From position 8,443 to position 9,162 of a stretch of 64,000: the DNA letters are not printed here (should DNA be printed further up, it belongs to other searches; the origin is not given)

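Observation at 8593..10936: Atypical HipA module: HipA-like kinase coupled to a downstream HAD-like phosphatase and lacking a recognisable HipB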

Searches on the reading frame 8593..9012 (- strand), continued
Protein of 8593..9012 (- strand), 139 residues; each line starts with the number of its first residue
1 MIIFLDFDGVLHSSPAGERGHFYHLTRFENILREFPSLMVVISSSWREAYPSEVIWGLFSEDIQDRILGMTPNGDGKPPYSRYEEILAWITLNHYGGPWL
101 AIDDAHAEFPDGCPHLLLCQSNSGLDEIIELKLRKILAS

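Call 50: search_dna_similar(query=window:8593-9012:-, collection=plasmids, mode=protein, max_rows=30, max_evalue=0.001)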
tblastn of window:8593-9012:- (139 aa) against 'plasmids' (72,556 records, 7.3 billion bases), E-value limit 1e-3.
Records with a match: 2026; places in all: 2030; records where one place covers at least 80% of the query: 1983.
Best place of each record, by identity: <60% 2026.
By first word of the organism name: Klebsiella 714; Escherichia 465; Salmonella 327; Enterobacter 276; Citrobacter 136; Raoultella 26; Leclercia 14; Acidovorax 10; Serratia 8; Variovorax 6; and 26 more.
By predicted mobility (MOB-suite, as given by PLSDB): conjugative 1766; non-mobilizable 194; mobilizable 66.
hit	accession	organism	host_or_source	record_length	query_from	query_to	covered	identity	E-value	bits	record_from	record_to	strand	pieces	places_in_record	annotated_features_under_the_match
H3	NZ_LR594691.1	Variovorax sp. WDL1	linuron-contaminated soil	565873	1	137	99%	41.7%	6e-18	86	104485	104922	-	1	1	HAD domain-containing protein | metallophosphoesterase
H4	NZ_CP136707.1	Tritonibacter scottomollicae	Macrocystis pyrifera gametophyte,Whole ...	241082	3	132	94%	39.9%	1e-11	67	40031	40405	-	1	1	type IV secretion system DNA-binding domain-containing protein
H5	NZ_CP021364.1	Acidovorax carolinensis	-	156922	2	137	98%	37.2%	2e-17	84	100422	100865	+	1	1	HAD domain-containing protein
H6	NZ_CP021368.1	Acidovorax carolinensis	-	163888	2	137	98%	37.2%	2e-17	84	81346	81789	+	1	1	HAD domain-containing protein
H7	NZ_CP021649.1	Acidovorax sp. T1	-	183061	2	137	98%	37.2%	2e-17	84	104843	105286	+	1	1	HAD domain-containing protein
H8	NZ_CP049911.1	Diaphorobacter sp. HDW4A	Hydrophilus acuminatus,single bacterial ...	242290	2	134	96%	37.1%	4e-16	80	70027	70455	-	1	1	HAD domain-containing protein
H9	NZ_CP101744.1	Comamonas sp. C11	mixed culture,wastewater treatment plant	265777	2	139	99%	35.6%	3e-12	69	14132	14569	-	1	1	HAD domain-containing protein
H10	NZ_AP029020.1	Acidovorax sp. DW039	Lemna minor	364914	2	125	89%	39.4%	1e-15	79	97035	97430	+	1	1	HAD domain-containing protein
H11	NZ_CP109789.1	Leisingera thetidis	-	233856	3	125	88%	39.5%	3e-10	64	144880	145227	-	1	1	type IV secretion system DNA-binding domain-containing protein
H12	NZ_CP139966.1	Paraburkholderia kururiensis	-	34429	1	134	96%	35.9%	1e-11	67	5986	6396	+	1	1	HAD domain-containing protein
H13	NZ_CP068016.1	Klebsiella pneumoniae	Homo sapiens,sputum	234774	1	135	97%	35.3%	2e-13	72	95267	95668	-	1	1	HAD domain-containing protein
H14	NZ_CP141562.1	Klebsiella pneumoniae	Homo sapiens,pure culture,rectal swab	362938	1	130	94%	35.8%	5e-14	74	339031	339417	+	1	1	HAD domain-containing protein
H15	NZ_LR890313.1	Klebsiella oxytoca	Homo sapiens,rectal swab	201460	1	130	94%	35.8%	9e-14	74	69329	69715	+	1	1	HAD domain-containing protein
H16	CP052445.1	Klebsiella pneumoniae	Homo sapiens,blood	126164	1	130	94%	35.8%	1e-13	74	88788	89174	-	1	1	hypothetical protein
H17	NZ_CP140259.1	Klebsiella pneumoniae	mixed culture,pus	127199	1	130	94%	35.8%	1e-13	74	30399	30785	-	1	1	HAD domain-containing protein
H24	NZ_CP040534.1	Klebsiella pneumoniae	Homo sapiens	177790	1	130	94%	35.8%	1e-13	74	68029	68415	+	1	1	HAD domain-containing protein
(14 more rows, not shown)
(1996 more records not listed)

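Call 51: get_annotated_region(hit=H24, flank=6000)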
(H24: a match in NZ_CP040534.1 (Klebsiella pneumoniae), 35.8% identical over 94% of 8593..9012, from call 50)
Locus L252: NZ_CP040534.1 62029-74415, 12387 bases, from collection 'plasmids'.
description: Klebsiella pneumoniae strain CR-HvKP1 plasmid pCR-HvKP1-VIR, complete sequence
organism: Klebsiella pneumoniae (NCBI taxid 573)
taxonomy: Bacteria; Pseudomonadota; Gammaproteobacteria; Enterobacterales; Enterobacteriaceae; Klebsiella; Klebsiella pneumoniae
host: -; source: Homo sapiens; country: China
typing (MOB-suite, as given by PLSDB): non-mobilizable; replicon IncFIB,IncHI1B
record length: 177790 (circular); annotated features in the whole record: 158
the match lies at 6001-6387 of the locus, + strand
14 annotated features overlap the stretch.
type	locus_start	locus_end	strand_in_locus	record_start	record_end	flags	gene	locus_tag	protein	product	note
CDS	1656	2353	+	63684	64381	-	-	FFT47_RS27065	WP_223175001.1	IS1-like element IS1A family transposase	GO:0006313 - DNA transposition [Evidence IEA]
CDS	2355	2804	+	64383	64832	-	-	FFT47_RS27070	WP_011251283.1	thioredoxin fold domain-containing protein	-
CDS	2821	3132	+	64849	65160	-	-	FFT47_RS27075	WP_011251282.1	hypothetical protein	-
CDS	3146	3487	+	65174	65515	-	-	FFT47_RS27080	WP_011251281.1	hypothetical protein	-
CDS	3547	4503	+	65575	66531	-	-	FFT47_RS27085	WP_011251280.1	DsbA family protein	-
CDS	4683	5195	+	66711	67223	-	-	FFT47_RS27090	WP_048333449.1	hypothetical protein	-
CDS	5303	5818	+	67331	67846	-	-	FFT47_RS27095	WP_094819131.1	hypothetical protein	-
CDS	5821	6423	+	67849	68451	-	-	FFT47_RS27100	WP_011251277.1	HAD domain-containing protein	-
CDS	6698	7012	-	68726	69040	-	-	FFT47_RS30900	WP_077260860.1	hypothetical protein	-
CDS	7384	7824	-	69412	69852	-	-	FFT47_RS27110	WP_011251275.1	hypothetical protein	-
CDS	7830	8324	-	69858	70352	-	-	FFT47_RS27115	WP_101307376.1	hypothetical protein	-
CDS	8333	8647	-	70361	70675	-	-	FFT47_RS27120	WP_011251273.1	hypothetical protein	-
CDS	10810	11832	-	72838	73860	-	hemB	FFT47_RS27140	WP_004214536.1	porphobilinogen synthase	GO:0033014 - tetrapyrrole biosynthetic process [Evidence IEA]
CDS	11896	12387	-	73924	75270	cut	-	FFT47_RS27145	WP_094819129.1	dihydroorotase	-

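Call 52: get_annotated_region(hit=H3, flank=5000)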
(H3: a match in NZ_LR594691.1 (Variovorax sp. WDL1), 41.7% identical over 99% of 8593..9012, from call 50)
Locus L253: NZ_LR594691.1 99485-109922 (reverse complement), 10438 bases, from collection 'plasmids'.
description: Variovorax sp. WDL1 plasmid 3
organism: Variovorax sp. WDL1 (NCBI taxid 207745)
taxonomy: Bacteria; Pseudomonadota; Betaproteobacteria; Burkholderiales; Comamonadaceae; Variovorax; Variovorax sp. WDL1
host: -; source: linuron-contaminated soil; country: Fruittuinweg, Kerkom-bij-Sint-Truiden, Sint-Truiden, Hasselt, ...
typing (MOB-suite, as given by PLSDB): mobilizable; relaxase MOBP,MOBP
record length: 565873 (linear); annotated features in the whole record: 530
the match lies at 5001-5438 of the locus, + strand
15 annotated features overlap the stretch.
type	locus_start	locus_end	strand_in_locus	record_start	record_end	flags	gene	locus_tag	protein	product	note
CDS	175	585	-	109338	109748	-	-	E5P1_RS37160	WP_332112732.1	MOSC domain-containing protein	-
CDS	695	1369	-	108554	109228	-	-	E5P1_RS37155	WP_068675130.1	hypothetical protein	-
CDS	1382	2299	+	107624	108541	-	-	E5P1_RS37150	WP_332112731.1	metallophosphoesterase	-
CDS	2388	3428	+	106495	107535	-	-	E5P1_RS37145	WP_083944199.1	phosphoadenosine phosphosulfate reductase family protein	-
CDS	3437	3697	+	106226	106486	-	-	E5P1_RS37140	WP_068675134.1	hypothetical protein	-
CDS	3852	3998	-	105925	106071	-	-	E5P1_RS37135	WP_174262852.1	hypothetical protein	-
CDS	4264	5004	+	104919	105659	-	-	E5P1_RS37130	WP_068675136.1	metallophosphoesterase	-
CDS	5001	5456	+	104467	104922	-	-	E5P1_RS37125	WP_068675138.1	HAD domain-containing protein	-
CDS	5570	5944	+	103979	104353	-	-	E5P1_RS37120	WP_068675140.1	VVA0879 family protein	-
CDS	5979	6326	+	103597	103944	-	-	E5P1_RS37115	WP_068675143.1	hypothetical protein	-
CDS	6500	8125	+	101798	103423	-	-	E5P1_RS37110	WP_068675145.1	DUF4942 domain-containing protein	-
CDS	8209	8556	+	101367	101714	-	-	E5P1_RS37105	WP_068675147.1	helix-turn-helix transcriptional regulator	-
CDS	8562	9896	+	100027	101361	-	-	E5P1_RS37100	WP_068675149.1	HipA domain-containing protein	-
CDS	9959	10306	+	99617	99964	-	-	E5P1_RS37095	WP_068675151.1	hypothetical protein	-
CDS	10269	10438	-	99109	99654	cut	-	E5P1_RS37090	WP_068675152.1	HD domain-containing protein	-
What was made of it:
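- On a Variovorax plasmid, a Metallophos-HAD pair and a complete hipB-hipA lie 3 kb apart with no link (call 52).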

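Call 57: search_solved_structures(query=A2, max_evalue=1)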
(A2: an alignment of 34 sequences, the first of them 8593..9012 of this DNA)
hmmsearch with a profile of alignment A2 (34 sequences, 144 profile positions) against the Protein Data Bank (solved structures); distinct sequences matched with E-value up to 1: 1.
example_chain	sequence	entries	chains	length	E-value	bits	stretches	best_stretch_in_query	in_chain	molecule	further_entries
2lwj_A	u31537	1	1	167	0.85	12.5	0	9-62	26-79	Transcriptional regulator, CarD family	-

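Call 59: predict_structure(alignment_id=A2)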
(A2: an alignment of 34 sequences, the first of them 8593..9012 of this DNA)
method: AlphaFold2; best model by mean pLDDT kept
length: 139 residues; sequences in the alignment: 34
mean_pLDDT: 92.8   pTM: 0.89
mean pLDDT of the five models: 92.8, 91.7, 91.5, 91.2, 90.7
residues with pLDDT >= 90: 117; 70-90: 14; 50-70: 6; < 50: 2
segments of 3 or more residues with pLDDT < 50: none
pLDDT, mean of each block of 10 residues (from residue 1): 96 66 92 98 94 94 98 85 96 97 96 96 94 96
secondary structure, 60 per line:
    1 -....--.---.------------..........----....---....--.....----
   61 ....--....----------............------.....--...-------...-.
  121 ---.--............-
elements in order: E2-5 H25-34 E39-42 H46-49 H52-56 H61-64 E67-70 H81-92 E99-103 E116-118 H127-138
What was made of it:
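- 8593..9012 (-): HAD139: stand-alone capless HAD-superfamily phosphatase (HAD_SAK_2), occupying the position where relatives carry hipB. AF2 model pLDDT 92.8 (call 59).
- On HAD superfamily phosphatase, HAD_SAK_2 (PF18143): The model is confident (pLDDT 92.8, pTM 0.89, call 59).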

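Call 63: fold_search(model_id=the predicted structure, library=pdb)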
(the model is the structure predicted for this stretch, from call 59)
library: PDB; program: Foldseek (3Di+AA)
matches with E <= 10: 551; with E <= 0.001: 0
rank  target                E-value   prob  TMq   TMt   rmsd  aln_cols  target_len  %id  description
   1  1u7p_D                5.9e-02  0.94  0.59  0.52   6.0       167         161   14  X-ray Crystal Structure of the Hypothetical Phosphotyrosine Phosphatase MDP-1 of the Haloacid Dehalogenase Superfamily (released 2004-10-19)
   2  2qjo_C                6.3e-02  0.77  0.43  0.22   5.5       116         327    9  crystal structure of a bifunctional NMN adenylyltransferase/ADP ribose pyrophosphatase (NadM) complexed with ADPRP and (released 2008-03-11)
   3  2gmw_B                9.9e-02  0.66  0.43  0.34   6.8       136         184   15  Crystal Structure of D,D-heptose 1.7-bisphosphate phosphatase from E. Coli. (released 2007-04-10)
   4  1jrl                  1.1e-01  0.16  0.27  0.24  10.5       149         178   13  Crystal structure of E. coli Lysophospholiase L1/Acyl-CoA Thioesterase I/Protease I L109P mutant (released 2003-07-08)
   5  4n9w                  1.3e-01  0.38  0.40  0.20   7.3       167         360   12  Crystal structure of phosphatidyl mannosyltransferase PimA (released 2014-11-12)
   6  8h9j_G                1.5e-01  0.63  0.38  0.29   5.2       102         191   16  Human ATP synthase state2 subregion 3 (released 2023-05-31)
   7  5uj0_A                1.6e-01  0.51  0.42  0.41   6.3       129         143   19  Structure of T4Pnkp 3' phosphatase covalently bound to BeF3 (released 2017-02-08)
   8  4c0w                  1.8e-01  0.10  0.22  0.18  12.1       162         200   15  The crystal strucuture of native PpAzoR (released 2013-10-30)
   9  4jb3                  2.0e-01  0.38  0.40  0.28   5.3       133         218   17  Crystal structure of BT_0970, a had family phosphatase from bacteroides thetaiotaomicron VPI-5482, TARGET EFI-501083, wi (released 2013-03-13)
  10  2i6x                  2.3e-01  0.66  0.54  0.39   7.3       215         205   13  The structure of a predicted HAD-like family hydrolase from Porphyromonas gingivalis. (released 2006-10-10)
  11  3l0y_A                2.6e-01  0.54  0.51  0.43   5.4       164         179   13  Crystal structure OF SCP1 phosphatase D98A mutant (released 2010-03-23)
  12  2hhl_D                2.8e-01  0.51  0.51  0.43   5.6       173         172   10  Crystal structure of the human small CTD phosphatase 3 isoform 1 (released 2006-08-29)
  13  3qle                  3.2e-01  0.63  0.57  0.46   5.6       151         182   14  Structural Basis for the Function of Tim50 in the Mitochondrial Presequence Translocase (released 2011-03-02)
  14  8ujl                  3.2e-01  0.57  0.56  0.40   5.1       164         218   15  Crystal structure of human CTDNEP1-NEP1R1 protein phosphatase complex (released 2024-05-15)
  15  2q5e_G                3.2e-01  0.33  0.45  0.37   8.4       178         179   11  Crystal structure of human carboxy-terminal domain RNA polymerase II polypeptide A small phosphatase 2 (released 2007-06-19)
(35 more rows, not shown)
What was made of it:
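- On HAD superfamily phosphatase, HAD_SAK_2 (PF18143): The best PDB matches are capless HADs, but all have E>=0.06 and TM<=0.59 (call 63).
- Closest known: SCP1/FCP1-type and MDP-1 capless HAD protein phosphatases. Same: These are among the best, though weak, structural matches (TM 0.5-0.59, call 63).
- The capless minimal HAD fold resembles protein-Ser phosphatases and polynucleotide phosphatases, i.e. enzymes with macromolecular substrates (calls 59, 63).
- Tried and rejected: Structure-based substrate assignment for HAD139: Foldseek matches were too weak to separate protein phosphatases from polynucleotide phosphatases (call 63).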

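Call 64: find_encoding_contigs(protein=P0122, flank=3000, max_places=3)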
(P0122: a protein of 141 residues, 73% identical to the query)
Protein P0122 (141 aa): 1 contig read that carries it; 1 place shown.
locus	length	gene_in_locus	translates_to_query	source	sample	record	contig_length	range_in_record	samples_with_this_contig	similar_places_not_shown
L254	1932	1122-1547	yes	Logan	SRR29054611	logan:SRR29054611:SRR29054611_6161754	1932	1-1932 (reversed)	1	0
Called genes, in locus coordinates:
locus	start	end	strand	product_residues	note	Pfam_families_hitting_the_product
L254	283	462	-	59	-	-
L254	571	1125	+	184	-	-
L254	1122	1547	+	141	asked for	PF18143:HAD_SAK_2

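Call 65: find_encoding_contigs(protein=P0128, flank=5000, max_places=3)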
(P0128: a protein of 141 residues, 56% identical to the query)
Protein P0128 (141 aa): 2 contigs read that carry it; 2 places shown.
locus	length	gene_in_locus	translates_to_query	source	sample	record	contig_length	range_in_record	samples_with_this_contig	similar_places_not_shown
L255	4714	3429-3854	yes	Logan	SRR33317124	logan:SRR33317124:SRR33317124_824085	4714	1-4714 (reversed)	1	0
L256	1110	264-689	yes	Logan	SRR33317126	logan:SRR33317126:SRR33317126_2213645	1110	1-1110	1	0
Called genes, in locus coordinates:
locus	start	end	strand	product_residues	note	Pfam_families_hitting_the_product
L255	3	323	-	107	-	?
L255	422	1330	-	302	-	-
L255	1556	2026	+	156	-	-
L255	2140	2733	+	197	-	-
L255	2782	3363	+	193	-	-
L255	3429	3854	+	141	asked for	PF18143:HAD_SAK_2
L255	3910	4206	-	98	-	-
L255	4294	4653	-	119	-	-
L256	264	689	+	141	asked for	PF18143:HAD_SAK_2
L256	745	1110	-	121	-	?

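Call 77: search_protein_representatives(alignment_id=A2)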
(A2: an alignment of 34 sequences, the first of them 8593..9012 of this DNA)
Query: 34 sequences, 144 profile positions. Proteins with E-value up to 0.001 (for the whole library): 19620; up to 1e-10: 5590; up to 1e-30: 377. The best 150 are listed.
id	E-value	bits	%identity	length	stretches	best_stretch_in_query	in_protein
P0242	2.3e-82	290.1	-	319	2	1-140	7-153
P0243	6.7e-56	204.2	-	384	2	2-131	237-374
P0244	2.6e-53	195.9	-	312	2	1-139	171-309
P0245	9.8e-53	194.0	-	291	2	1-133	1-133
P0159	5.5e-51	188.3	-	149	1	1-141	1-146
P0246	3.7e-50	185.6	-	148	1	1-140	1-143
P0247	4.2e-50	185.4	-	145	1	1-139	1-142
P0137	6.1e-50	184.9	-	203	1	1-141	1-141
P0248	9.0e-49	181.1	-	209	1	1-142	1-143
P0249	2.8e-48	179.5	-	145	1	1-138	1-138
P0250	6.0e-48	178.4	-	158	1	1-140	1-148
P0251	3.7e-47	175.9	-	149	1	2-139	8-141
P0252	5.5e-47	175.3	-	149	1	1-140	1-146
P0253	1.1e-46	174.4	-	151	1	1-140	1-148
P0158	4.8e-45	169.0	-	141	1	1-140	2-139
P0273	8.1e-42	158.6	-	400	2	2-139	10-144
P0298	8.4e-40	152.0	-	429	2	2-139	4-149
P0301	1.3e-39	151.5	-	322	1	1-142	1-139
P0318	2.0e-38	147.6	-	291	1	2-139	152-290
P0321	2.6e-38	147.2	-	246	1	1-142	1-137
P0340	1.7e-37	144.6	-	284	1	2-138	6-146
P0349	3.9e-37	143.4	-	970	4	2-138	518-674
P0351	4.2e-37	143.3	-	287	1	1-142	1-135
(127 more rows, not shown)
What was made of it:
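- It has 19,620 representative clusters (call 77) and occurs in 2026 plasmid records, 1766 of them conjugative (call 50).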

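Call 78: search_protein_families(library=pfam, proteins=[P0243, P0244, P0318, P0301, P0349, P0298, P0273, P0340, P0351, P0321], max_evalue=0.001)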
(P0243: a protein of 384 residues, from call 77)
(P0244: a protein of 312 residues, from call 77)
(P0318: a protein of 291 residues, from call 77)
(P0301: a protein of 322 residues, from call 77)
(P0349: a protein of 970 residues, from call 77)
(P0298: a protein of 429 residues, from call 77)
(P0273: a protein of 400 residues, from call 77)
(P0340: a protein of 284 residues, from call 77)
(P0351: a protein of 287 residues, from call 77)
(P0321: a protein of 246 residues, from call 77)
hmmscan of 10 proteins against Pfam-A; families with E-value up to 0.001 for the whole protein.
P0243 (384 aa): 1 family
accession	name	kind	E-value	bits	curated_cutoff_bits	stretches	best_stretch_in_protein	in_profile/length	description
PF18143.6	HAD_SAK_2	-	7.4e-46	156.4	27.5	2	237-374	1-139/139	HAD domain in Swiss Army Knife RNA repair proteins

P0244 (312 aa): 1 family
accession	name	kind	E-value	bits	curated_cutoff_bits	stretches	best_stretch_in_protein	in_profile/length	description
PF18143.6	HAD_SAK_2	-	1.2e-45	155.7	27.5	2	172-300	1-138/139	HAD domain in Swiss Army Knife RNA repair proteins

P0318 (291 aa): 1 family
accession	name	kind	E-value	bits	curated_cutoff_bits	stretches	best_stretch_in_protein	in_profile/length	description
PF18143.6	HAD_SAK_2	-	1.3e-25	90.8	27.5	1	152-280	1-137/139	HAD domain in Swiss Army Knife RNA repair proteins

P0301 (322 aa): 1 family
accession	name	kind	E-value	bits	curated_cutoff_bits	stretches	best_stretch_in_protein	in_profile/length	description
PF18143.6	HAD_SAK_2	-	5.8e-31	108.2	27.5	1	2-127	1-138/139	HAD domain in Swiss Army Knife RNA repair proteins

P0349 (970 aa): 2 families
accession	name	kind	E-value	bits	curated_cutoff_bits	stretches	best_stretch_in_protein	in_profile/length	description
PF18143.6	HAD_SAK_2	-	5.3e-90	299.4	27.5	4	518-667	1-139/139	HAD domain in Swiss Army Knife RNA repair proteins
PF07507.16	WavE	-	4e-05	23.4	27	0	30-53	22-44/305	WavE lipopolysaccharide synthesis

P0298 (429 aa): 1 family
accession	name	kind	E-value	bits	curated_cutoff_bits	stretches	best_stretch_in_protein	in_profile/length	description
PF18143.6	HAD_SAK_2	-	5.8e-36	124.3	27.5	2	4-139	1-137/139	HAD domain in Swiss Army Knife RNA repair proteins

P0273 (400 aa): 2 families
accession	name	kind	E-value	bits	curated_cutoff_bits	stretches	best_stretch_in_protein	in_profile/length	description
PF18143.6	HAD_SAK_2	-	1.8e-41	142.2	27.5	2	10-135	1-138/139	HAD domain in Swiss Army Knife RNA repair proteins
PF13592.12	HTH_33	-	0.00079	19.4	25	0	258-284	10-36/60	Winged helix-turn helix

P0340 (284 aa): 1 family
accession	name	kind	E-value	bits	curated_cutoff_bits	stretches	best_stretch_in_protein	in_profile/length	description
PF18143.6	HAD_SAK_2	-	4.4e-25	89.1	27.5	1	7-137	2-137/139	HAD domain in Swiss Army Knife RNA repair proteins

P0351 (287 aa): 1 family
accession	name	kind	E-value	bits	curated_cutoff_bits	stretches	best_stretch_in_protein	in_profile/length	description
PF18143.6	HAD_SAK_2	-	9.2e-22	78.3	27.5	1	3-122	2-137/139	HAD domain in Swiss Army Knife RNA repair proteins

P0321 (246 aa): 1 family
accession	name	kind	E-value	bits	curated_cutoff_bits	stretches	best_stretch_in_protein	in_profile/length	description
PF18143.6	HAD_SAK_2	-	8.5e-22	78.5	27.5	1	3-124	2-137/139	HAD domain in Swiss Army Knife RNA repair proteins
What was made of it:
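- No HipA-HAD fusion was seen among the ten longer top hits checked (call 78).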

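Call 82: search_protein_families(library=phrogs, proteins=[window:8593-9012:-], max_evalue=0.01)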
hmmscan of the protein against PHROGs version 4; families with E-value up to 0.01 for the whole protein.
window:8593-9012:- (139 aa): 1 family
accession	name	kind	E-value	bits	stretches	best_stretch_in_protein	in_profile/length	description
phrog_1818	-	unknown function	1.1e-14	55.4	1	2-134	7-149/161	-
